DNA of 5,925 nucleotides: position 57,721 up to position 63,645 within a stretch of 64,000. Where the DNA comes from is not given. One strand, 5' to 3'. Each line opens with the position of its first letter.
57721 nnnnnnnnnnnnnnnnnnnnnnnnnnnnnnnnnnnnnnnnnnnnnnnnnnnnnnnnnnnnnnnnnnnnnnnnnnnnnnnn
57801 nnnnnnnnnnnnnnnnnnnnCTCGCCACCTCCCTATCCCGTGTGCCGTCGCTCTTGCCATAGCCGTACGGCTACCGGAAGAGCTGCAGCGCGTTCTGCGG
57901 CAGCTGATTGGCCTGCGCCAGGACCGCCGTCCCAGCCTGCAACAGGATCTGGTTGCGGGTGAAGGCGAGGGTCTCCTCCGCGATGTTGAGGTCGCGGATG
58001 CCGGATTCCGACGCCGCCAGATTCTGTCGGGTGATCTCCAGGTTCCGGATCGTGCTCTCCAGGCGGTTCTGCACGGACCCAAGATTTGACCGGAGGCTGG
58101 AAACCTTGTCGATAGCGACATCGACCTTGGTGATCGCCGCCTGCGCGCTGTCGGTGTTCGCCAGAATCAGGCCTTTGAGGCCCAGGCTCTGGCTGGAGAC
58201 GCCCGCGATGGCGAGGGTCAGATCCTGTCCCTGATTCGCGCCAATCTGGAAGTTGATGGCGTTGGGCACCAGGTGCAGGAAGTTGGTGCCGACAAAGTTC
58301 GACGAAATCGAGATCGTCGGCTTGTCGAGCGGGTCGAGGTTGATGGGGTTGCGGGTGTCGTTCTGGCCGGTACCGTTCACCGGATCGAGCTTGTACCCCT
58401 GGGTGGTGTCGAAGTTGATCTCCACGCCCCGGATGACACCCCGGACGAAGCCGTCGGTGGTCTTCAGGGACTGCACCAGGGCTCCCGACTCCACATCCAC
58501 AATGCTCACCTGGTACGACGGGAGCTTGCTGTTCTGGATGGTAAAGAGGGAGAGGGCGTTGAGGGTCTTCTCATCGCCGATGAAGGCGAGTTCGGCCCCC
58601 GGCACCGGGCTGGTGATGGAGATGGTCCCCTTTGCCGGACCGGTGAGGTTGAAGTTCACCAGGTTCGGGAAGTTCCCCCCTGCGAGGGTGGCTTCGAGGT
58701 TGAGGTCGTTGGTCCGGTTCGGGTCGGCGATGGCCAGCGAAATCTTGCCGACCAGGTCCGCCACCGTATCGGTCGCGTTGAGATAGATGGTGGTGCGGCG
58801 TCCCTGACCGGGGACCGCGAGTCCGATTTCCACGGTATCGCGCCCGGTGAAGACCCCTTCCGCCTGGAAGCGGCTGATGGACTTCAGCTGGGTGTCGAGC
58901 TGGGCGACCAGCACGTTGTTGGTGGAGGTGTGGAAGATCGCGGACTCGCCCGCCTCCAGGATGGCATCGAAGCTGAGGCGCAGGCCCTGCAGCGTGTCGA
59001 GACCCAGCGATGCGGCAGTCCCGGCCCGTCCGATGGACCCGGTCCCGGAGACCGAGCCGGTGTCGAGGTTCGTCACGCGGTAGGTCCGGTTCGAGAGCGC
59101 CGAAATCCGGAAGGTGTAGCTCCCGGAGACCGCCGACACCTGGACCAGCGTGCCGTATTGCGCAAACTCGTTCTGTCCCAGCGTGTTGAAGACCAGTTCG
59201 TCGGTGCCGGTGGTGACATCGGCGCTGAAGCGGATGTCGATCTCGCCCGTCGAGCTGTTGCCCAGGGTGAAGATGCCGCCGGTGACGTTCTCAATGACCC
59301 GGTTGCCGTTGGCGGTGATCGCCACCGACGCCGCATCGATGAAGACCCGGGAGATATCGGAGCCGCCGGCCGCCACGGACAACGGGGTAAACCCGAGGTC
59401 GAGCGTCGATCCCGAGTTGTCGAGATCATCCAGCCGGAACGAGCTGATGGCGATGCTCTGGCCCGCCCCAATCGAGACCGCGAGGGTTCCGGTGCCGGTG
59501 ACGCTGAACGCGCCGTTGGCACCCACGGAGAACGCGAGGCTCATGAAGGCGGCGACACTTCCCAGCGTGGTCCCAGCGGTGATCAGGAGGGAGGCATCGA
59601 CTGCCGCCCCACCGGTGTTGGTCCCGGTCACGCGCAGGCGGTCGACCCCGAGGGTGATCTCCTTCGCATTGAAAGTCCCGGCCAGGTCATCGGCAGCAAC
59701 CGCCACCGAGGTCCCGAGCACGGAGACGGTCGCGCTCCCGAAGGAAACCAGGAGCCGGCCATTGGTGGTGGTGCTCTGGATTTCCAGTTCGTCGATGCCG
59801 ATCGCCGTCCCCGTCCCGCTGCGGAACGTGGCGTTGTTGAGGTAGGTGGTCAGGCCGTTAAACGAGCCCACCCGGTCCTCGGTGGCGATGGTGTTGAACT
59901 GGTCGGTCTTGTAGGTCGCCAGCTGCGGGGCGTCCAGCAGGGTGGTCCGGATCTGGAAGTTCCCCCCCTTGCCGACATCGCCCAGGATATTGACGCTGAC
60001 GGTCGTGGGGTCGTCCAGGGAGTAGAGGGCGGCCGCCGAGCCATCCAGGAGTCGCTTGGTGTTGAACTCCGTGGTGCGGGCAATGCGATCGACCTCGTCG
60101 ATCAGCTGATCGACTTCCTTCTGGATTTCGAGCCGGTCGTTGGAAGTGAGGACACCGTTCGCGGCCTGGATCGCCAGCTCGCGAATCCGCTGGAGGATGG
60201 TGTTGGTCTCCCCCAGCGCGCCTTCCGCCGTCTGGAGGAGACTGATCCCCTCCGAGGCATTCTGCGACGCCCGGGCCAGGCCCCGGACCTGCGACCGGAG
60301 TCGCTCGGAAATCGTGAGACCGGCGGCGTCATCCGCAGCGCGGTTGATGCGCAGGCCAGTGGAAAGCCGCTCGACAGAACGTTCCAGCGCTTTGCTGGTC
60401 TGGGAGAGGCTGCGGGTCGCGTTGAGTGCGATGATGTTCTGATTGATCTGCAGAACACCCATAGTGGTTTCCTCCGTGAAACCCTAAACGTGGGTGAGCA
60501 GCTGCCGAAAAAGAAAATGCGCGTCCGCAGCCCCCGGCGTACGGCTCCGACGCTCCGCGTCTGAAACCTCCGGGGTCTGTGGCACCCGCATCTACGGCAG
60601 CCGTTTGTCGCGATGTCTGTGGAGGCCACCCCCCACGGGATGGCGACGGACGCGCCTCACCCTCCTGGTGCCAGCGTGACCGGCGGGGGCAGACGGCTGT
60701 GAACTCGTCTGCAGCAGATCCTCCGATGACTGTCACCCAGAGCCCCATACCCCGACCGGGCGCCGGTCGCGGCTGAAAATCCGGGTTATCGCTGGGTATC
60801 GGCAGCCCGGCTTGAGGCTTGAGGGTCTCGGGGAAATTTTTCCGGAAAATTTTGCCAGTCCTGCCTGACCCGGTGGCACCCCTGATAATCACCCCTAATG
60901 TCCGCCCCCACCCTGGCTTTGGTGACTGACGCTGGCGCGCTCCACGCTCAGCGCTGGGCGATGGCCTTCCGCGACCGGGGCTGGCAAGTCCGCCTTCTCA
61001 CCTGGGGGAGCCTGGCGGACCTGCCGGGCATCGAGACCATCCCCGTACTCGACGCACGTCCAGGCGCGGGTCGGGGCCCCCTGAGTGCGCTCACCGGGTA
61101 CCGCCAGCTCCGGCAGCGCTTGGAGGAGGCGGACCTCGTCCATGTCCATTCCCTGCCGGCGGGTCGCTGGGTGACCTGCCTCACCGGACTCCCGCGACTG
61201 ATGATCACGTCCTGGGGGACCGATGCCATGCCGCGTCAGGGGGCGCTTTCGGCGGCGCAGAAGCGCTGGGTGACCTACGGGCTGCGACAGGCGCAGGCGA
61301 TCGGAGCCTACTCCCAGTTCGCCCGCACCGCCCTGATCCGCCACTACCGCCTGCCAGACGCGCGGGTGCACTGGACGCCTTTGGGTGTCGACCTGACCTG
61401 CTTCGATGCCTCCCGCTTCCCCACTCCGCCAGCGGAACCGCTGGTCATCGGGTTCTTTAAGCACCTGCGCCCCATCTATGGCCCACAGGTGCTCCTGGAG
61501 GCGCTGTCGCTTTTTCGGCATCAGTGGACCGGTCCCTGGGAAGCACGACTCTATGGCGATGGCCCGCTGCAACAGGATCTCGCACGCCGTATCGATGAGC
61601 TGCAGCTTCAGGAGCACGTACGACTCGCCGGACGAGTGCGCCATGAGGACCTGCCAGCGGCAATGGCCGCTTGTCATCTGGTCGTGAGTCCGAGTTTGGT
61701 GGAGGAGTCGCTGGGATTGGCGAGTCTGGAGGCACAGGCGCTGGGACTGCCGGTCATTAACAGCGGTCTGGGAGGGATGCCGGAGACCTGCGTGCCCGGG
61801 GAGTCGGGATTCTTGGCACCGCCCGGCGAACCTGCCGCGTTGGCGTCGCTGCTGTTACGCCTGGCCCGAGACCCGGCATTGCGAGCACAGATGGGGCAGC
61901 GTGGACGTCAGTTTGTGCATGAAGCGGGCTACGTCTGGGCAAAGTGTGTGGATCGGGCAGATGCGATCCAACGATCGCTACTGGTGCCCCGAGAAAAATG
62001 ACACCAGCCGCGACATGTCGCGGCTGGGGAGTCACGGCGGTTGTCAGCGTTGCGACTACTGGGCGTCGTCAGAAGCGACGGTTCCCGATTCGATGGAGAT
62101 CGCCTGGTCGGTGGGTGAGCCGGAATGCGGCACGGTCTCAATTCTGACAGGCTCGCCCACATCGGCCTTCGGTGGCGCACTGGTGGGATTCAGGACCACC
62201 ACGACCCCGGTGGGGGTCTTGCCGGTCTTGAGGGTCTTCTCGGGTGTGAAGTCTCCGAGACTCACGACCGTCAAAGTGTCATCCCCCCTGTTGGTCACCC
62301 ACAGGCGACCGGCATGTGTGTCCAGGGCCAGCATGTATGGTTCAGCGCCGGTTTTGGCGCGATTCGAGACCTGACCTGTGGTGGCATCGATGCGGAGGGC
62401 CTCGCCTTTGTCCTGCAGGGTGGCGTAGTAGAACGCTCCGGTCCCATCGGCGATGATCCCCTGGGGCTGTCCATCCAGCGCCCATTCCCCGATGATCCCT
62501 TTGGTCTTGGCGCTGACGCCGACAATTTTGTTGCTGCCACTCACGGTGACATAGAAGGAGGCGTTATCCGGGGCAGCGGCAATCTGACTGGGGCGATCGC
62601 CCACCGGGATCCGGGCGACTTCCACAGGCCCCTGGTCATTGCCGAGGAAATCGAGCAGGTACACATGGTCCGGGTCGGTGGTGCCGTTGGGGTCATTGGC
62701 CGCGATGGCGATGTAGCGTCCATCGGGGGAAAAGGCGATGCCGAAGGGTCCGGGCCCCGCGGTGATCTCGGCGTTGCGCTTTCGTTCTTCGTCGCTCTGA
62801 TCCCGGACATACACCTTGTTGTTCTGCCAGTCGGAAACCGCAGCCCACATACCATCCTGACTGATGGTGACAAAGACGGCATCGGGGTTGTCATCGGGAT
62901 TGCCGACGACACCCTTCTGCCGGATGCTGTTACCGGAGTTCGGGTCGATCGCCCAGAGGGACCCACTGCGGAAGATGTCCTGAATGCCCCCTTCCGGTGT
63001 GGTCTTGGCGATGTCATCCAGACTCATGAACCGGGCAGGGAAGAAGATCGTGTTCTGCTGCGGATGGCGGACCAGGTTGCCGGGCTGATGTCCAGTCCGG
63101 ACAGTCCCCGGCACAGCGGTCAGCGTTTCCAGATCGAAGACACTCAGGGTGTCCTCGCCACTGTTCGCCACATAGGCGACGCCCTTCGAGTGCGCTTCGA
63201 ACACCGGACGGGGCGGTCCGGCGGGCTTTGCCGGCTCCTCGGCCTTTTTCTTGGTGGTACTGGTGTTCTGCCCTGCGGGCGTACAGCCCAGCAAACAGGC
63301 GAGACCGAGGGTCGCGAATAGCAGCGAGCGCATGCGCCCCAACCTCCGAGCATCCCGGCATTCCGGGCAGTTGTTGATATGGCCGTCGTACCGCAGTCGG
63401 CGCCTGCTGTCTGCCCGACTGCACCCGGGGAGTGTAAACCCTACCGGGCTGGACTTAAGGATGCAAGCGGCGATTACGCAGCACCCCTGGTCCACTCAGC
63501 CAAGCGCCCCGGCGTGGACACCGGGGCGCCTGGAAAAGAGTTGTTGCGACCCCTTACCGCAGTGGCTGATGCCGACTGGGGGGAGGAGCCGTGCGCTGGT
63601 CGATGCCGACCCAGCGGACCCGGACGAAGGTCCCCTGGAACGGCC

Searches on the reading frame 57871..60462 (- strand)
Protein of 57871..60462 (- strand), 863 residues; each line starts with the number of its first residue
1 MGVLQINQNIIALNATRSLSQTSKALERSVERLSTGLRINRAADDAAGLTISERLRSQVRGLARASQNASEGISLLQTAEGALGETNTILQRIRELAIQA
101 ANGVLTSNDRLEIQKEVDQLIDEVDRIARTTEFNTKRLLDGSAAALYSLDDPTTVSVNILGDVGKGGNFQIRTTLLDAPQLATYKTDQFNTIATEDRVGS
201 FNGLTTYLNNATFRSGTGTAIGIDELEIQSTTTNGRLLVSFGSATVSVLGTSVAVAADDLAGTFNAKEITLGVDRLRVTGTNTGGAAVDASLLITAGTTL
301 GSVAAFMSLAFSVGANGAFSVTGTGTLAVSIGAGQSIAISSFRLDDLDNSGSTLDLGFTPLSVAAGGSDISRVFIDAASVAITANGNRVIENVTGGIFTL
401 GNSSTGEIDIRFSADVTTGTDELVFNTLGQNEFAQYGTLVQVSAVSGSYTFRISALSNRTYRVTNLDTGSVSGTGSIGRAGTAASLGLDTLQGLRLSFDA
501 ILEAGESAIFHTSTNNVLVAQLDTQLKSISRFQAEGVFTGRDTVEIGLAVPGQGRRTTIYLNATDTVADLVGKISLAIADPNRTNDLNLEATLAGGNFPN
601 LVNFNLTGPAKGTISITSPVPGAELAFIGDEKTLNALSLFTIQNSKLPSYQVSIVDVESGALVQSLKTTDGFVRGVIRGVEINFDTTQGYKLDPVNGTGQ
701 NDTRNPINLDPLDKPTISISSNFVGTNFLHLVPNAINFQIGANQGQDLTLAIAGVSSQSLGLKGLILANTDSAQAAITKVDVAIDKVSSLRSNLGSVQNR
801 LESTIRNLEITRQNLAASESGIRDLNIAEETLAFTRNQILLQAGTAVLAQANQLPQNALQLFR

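Call 10: search_protein_families(library=pfam, proteins=[window:57871-60462:-], max_evalue=0.1)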
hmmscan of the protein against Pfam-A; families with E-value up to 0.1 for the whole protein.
window:57871-60462:- (863 aa): 2 families
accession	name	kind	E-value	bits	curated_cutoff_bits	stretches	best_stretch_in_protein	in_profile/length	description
PF00669.25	Flagellin_N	-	7.3e-44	149.6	26.6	1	6-143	1-138/139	Bacterial flagellin N-terminal helical region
PF00700.27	Flagellin_C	-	1.3e-24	86.8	23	1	777-862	1-86/86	Bacterial flagellin C-terminal helical region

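Call 23: find_related_loci(query=window:57871-60462:-, collection=genome_contigs, flank=10000)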
Query window:57871-60462:- (863 aa) in genome_contigs; peptide patterns used: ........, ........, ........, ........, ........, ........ (x = any residue, [..] = any of these).
231 stretches matched a pattern; 146 encode a relative of the query (tblastn E <= 1e-3); the best 80 are kept; 69 distinct loci.
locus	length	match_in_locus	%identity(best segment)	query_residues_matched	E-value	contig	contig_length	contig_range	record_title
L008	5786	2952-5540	63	1-863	0e+0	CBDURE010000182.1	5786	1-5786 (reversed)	MAG TPA_asm: uncultured bacterium isolate SRR22302362_metabat2_46 genome assembly, contig: ERZ25746724.9554, whole genom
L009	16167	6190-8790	57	1-863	0e+0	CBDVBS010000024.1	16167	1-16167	MAG TPA_asm: uncultured bacterium isolate SRR22302362_concoct_44 genome assembly, contig: ERZ25746724.1513, whole genome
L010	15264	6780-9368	63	1-863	0e+0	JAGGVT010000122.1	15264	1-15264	MAG: bacterium isolate AUK107 PB_MBMC_061_c_000000000002, whole genome shotgun sequence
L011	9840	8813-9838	63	1-339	8e-122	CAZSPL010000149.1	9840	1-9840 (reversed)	MAG TPA_asm: uncultured Planctomycetota bacterium isolate binchicken_co129_593 genome assembly, contig: NODE_22090_lengt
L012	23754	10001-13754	32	1-863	2e-89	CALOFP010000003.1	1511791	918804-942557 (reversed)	MAG: uncultured bacterium isolate LOGT_bin.0225 genome assembly, contig: contig_6425, whole genome shotgun sequence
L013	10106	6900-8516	43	3-862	2e-75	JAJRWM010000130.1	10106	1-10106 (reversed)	MAG: bacterium isolate Dive96_bin2.216 k141_1686919, whole genome shotgun sequence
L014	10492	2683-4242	44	4-862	2e-63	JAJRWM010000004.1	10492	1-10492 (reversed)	MAG: bacterium isolate Dive96_bin2.216 k141_60506, whole genome shotgun sequence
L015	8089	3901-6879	59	1-863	5e-55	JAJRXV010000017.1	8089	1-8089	MAG: Deltaproteobacteria bacterium isolate Dive96_bin3.187 k141_480033, whole genome shotgun sequence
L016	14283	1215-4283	46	4-863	1e-55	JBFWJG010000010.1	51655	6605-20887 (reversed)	MAG: Deferribacterales bacterium isolate CA_2019_NHSR_13 NODE_1626_length_51655_cov_5.245401_NHSR, whole genome shotgun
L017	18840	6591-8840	58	3-855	3e-54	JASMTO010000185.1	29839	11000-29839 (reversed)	MAG: bacterium isolate GSC-VFA-60_REP12 CoA_60C_k149_116630, whole genome shotgun sequence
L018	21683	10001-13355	53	1-863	8e-52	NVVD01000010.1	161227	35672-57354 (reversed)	MAG: Candidatus Cloacimonadota bacterium isolate NORP72 Contig_source1382A_205, whole genome shotgun sequence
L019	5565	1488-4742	52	1-208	2e-54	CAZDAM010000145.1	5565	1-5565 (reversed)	MAG TPA_asm: uncultured bacterium isolate binchicken_co208_466 genome assembly, contig: NODE_21324_length_5565_cov_9.395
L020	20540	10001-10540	57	4-174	1e-53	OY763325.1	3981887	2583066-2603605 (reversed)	MAG: uncultured Thermotogae bacterium isolate fcbefaaa-1511-4f39-b5ed-7dc52d8fa8ec genome assembly, chromosome: 1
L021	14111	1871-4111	58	3-855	5e-54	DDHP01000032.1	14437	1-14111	MAG TPA_asm: Deferribacteraceae bacterium UBA1873 UBA1873_contig_2734, whole genome shotgun sequence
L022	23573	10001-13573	54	1-862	6e-54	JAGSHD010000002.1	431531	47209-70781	MAG: Candidatus Cloacimonadota bacterium isolate GY13CL_bin.7 k141_734994_length_431531_cov_37.0000, whole genome shotgu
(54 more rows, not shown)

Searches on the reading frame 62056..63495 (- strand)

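Call 39: search_protein_families(library=ncbifam, proteins=[window:62056-63495:-], max_evalue=0.00001)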
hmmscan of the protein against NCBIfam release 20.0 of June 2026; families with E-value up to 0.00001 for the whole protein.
window:62056-63495:- (479 aa): 4 families
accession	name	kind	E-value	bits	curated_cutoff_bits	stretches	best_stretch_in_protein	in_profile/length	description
TIGR03866.1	PQQ_ABC_repeats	subfamily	6.7e-22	77.9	287.3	1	293-391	34-132/310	PQQ-dependent catabolism-associated beta-propeller protein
TIGR02276.1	beta_rpt_yvtn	repeat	6.4e-16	58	27.85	0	108-138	7-36/42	beta-propeller repeat protein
NF052340.1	hydrazine_beta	equivalog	1.5e-11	44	560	0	302-388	35-121/372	hydrazine synthase subunit beta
NF052460.1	L-NosZ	equivalog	3.1e-07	29.3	700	0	306-436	49-184/480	clade III lactonase-type nitrous-oxide reductase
